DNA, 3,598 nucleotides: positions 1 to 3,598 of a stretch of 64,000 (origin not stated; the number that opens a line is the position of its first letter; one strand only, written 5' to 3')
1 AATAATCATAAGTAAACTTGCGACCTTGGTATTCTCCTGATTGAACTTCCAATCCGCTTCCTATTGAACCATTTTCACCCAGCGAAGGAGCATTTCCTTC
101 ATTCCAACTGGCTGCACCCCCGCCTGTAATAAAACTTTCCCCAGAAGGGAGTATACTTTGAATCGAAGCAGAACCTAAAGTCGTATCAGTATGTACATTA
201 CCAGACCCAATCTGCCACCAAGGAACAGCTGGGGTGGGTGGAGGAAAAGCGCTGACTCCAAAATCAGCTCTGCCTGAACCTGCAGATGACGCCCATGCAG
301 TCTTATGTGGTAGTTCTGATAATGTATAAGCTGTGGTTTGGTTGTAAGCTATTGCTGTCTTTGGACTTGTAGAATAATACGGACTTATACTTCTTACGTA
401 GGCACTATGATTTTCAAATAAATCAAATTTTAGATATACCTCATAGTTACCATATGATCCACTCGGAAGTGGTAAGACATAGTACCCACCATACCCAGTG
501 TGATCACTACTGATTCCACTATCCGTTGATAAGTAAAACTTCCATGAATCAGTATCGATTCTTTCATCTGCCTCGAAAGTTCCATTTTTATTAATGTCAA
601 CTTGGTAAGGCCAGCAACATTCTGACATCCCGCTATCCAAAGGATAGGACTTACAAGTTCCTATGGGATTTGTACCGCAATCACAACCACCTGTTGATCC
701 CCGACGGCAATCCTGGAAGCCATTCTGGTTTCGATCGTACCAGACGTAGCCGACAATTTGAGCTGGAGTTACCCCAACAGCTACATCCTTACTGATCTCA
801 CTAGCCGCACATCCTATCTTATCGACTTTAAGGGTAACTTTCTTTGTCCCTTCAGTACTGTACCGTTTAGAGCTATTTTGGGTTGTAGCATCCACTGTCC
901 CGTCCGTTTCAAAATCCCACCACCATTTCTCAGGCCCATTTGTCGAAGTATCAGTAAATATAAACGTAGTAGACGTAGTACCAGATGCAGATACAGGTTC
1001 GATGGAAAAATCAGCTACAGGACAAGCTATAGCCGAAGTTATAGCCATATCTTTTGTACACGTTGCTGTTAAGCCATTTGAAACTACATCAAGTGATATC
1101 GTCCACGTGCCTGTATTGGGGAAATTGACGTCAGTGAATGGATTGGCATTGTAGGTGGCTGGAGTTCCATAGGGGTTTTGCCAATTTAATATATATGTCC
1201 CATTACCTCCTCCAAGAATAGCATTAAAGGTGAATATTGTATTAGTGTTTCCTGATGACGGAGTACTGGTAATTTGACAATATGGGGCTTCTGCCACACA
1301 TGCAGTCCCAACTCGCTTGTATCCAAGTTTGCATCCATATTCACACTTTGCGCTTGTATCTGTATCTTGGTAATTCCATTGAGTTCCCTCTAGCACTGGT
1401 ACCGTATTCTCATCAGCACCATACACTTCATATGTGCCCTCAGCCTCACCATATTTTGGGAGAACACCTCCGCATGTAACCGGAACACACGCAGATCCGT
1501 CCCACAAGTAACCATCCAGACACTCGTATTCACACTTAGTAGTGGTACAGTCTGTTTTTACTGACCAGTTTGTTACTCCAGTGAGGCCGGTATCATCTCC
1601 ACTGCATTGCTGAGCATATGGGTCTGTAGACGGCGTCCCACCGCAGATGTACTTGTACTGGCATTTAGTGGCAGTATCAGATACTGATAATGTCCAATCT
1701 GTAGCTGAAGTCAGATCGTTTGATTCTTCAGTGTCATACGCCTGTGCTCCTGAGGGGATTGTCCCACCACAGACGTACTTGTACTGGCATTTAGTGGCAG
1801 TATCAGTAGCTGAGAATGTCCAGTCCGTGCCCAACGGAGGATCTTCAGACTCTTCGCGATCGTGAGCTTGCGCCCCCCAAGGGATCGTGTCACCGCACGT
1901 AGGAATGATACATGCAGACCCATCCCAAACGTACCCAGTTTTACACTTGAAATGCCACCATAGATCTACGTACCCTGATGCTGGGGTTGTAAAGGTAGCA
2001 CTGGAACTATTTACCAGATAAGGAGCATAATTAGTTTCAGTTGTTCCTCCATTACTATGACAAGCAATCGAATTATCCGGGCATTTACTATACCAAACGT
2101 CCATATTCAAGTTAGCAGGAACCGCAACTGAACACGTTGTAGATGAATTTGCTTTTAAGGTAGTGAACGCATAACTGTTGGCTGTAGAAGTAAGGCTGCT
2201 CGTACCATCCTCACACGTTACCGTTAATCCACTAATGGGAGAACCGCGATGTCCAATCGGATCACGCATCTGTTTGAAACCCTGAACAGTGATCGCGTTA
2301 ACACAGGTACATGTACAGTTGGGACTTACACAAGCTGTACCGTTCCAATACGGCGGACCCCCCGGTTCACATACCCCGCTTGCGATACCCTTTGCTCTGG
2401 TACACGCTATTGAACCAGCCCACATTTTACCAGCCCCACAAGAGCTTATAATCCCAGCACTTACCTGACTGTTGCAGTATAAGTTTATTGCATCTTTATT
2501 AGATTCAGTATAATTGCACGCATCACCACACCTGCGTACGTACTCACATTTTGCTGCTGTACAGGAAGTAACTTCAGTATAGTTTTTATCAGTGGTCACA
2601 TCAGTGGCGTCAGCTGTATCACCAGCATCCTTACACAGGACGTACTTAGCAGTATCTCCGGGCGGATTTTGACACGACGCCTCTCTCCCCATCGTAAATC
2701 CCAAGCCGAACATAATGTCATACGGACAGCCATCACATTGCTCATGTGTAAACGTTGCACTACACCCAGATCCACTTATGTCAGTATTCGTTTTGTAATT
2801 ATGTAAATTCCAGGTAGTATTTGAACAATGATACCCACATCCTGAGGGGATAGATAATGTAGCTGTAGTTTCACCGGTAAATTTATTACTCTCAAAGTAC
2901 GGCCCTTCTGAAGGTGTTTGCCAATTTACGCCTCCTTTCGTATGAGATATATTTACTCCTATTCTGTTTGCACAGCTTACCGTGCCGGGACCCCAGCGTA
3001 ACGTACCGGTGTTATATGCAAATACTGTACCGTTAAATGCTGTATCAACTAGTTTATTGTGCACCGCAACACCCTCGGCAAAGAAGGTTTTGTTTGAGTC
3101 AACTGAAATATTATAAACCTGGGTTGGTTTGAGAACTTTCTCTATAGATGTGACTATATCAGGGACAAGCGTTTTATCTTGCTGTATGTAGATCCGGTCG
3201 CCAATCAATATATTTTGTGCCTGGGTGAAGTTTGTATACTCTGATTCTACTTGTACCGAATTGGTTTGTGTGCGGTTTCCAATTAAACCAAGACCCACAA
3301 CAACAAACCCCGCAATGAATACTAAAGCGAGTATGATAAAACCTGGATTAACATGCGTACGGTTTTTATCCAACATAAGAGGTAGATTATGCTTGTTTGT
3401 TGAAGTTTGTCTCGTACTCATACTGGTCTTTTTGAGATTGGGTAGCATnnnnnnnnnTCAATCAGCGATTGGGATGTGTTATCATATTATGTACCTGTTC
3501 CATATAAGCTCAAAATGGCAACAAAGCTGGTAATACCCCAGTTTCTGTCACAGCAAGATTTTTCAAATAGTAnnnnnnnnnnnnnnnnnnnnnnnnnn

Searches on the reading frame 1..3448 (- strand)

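Call 20: search_protein_families(library=pfam, proteins=[window:1-3448:-], max_evalue=10)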
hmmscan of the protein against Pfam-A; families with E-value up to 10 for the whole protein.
window:1-3448:- (1149 aa): 6 families
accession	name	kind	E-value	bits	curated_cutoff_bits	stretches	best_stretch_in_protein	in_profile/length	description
PF18911.6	PKD_4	-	2.4e-07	31.2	27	1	810-889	4-83/85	PKD domain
PF19954.5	EAD10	-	0.0016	18.8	24.1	1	59-101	34-76/77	Effector-associated domain 10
PF00801.26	PKD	-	0.0018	18.7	23.5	2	727-791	5-68/80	PKD domain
PF07591.16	PT-HINT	-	0.0036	18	27.7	1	66-131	65-136/137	Pretoxin HINT domain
PF14890.11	Intein_splicing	-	0.0079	16.4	35.8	1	91-131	115-155/155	Intein splicing domain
PF17210.9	SdrD_B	-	0.11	13.2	29.7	1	898-914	3-19/112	SdrD B-like domain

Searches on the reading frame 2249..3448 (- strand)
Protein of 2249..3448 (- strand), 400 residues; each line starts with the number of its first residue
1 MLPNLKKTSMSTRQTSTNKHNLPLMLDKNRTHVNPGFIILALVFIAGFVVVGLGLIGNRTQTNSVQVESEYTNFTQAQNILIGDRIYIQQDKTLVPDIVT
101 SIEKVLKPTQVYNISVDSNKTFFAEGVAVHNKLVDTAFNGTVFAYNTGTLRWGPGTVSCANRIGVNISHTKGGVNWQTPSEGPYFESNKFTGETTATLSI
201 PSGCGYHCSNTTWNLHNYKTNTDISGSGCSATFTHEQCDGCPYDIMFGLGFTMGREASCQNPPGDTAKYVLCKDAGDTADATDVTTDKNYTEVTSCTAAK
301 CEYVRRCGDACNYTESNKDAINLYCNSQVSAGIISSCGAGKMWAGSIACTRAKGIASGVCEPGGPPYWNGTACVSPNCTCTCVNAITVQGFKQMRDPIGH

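Call 19: find_homologous_proteins(query=window:2249-3448:-)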
Query window:2249-3448:-: 1330 candidates shared short words with the query, none scored E <= 0.001.

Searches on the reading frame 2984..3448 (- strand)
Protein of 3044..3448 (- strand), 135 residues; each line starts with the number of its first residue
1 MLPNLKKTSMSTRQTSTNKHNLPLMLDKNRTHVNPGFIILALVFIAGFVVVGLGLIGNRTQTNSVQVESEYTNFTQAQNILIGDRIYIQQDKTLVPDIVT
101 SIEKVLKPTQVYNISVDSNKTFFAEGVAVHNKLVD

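Call 20: search_protein_families(library=pfam, proteins=[window:3044-3448:-], max_evalue=10)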
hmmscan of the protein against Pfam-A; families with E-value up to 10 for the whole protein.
window:3044-3448:- (135 aa): 7 families
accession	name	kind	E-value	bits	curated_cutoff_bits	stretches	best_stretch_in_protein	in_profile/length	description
PF19954.5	EAD10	-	8.2e-05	23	24.1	1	58-101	33-76/77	Effector-associated domain 10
PF07591.16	PT-HINT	-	0.00016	22.4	27.7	1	57-131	56-136/137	Pretoxin HINT domain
PF14890.11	Intein_splicing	-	0.00022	21.5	35.8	1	73-131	114-155/155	Intein splicing domain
PF13624.11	SurA_N_3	-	0.043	14.1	27.2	1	25-78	1-55/162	SurA-like N-terminal domain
PF12790.13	T6SS-SciN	-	0.061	13.5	27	1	72-127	35-86/120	Type VI secretion lipoprotein, VasD, EvfM, TssJ, VC_A0113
PF03120.22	DNA_ligase_OB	-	0.082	13.2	32.9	1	74-104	43-73/79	NAD-dependent DNA ligase OB-fold domain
PF09307.15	MHC2-interact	-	0.14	12.5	26.9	1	28-70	27-69/109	CLIP, MHC2 interacting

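Call 21: search_protein_families(library=ncbifam, proteins=[window:3044-3448:-], max_evalue=10)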
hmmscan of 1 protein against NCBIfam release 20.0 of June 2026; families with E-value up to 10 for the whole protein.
window:3044-3448:- (135 aa): 1 family
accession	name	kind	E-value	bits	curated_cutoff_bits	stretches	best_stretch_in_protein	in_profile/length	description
TIGR01443.1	intein_Cterm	domain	9.6e-05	22.5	15.6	1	111-131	2-23/24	intein C-terminal splicing region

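Call 47: find_homologous_proteins(query=A2, max_evalue=0.00001)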
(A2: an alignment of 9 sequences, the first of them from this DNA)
Query A2 (9 sequences) (155 aa, profile of the alignment): 22 proteins with E <= 0.00001 among 1269 candidates.
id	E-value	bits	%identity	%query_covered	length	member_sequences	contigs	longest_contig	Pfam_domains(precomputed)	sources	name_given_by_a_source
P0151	2.9e-27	113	34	62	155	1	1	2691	-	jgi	-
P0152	4.1e-27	112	39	41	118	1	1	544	-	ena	-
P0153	2.5e-23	100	31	62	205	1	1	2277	-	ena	-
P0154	4.2e-23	100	32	38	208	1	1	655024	PF07591.16,PF01079.26,PF13403.12,PF14890.12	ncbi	-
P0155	1.4e-22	98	28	63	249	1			PF07591.16,PF14890.12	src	-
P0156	2.2e-20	91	40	39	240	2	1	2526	PF07591.16,PF14890.12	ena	-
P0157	3.7e-19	87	41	38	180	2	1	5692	PF07591.16,PF14623.12,PF01079.26,PF13403.12,PF14890.12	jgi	-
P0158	2.8e-18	84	36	52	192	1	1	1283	PF07591.16,PF14623.12,PF01079.26,PF14890.12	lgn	-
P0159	3.2e-18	84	35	39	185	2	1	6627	PF07591.16,PF14890.12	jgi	-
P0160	6.6e-18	83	49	26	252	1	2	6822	PF07591.16,PF14890.12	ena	-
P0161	1.2e-17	82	41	38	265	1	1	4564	PF07591.16,PF14890.12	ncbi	ncbi:MAG: YD repeat protein, partial [uncultured bacterium]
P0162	1.2e-17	82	37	38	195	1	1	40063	PF07591.16,PF13403.12,PF14890.12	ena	-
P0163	1.4e-17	82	40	30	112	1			PF14890.12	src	-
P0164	3.6e-17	80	35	39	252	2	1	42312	PF07591.16,PF14890.12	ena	-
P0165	1.3e-15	75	46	38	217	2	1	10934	PF07591.16,PF14890.12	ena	-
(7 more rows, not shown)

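Call 71: find_encoding_contigs(protein=P0160, flank=3000, max_places=2)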
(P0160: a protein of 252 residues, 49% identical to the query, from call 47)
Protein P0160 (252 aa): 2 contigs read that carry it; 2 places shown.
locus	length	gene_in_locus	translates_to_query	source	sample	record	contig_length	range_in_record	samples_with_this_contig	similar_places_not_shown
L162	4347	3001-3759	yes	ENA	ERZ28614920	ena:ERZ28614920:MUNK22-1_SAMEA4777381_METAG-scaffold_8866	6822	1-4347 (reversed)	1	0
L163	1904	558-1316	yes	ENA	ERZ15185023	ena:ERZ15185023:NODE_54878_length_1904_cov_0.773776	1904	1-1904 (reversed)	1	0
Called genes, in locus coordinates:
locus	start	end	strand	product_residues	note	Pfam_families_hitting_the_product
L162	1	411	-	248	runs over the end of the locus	PF01790:LGT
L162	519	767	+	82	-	-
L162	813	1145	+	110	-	-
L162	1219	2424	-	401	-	-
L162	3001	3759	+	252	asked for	PF14890:Intein_splicing (weak), PF07591:PT-HINT (weak)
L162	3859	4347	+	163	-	?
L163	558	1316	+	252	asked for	PF14890:Intein_splicing (weak), PF07591:PT-HINT (weak)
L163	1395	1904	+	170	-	?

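Call 72: find_encoding_contigs(protein=P0151, flank=3000, max_places=2)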
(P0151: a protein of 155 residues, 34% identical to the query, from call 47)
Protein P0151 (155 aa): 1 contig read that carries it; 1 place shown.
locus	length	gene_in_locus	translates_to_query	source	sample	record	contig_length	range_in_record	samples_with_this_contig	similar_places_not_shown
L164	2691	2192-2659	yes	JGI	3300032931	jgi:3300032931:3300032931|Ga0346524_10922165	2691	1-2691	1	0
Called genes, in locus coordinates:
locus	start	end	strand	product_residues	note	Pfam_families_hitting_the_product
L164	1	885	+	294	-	?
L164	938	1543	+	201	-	-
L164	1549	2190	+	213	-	PF01079:Hint (weak), PF14890:Intein_splicing (weak)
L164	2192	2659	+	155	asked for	-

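Call 73: find_encoding_contigs(protein=P0153, flank=3000, max_places=2)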
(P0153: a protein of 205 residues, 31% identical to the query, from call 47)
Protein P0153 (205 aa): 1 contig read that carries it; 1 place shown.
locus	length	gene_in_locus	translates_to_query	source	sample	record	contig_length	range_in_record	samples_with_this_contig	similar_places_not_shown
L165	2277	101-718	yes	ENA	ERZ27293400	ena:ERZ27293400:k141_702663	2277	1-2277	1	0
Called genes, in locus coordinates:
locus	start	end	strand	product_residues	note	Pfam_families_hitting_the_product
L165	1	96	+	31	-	?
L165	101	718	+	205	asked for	-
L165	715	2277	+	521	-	?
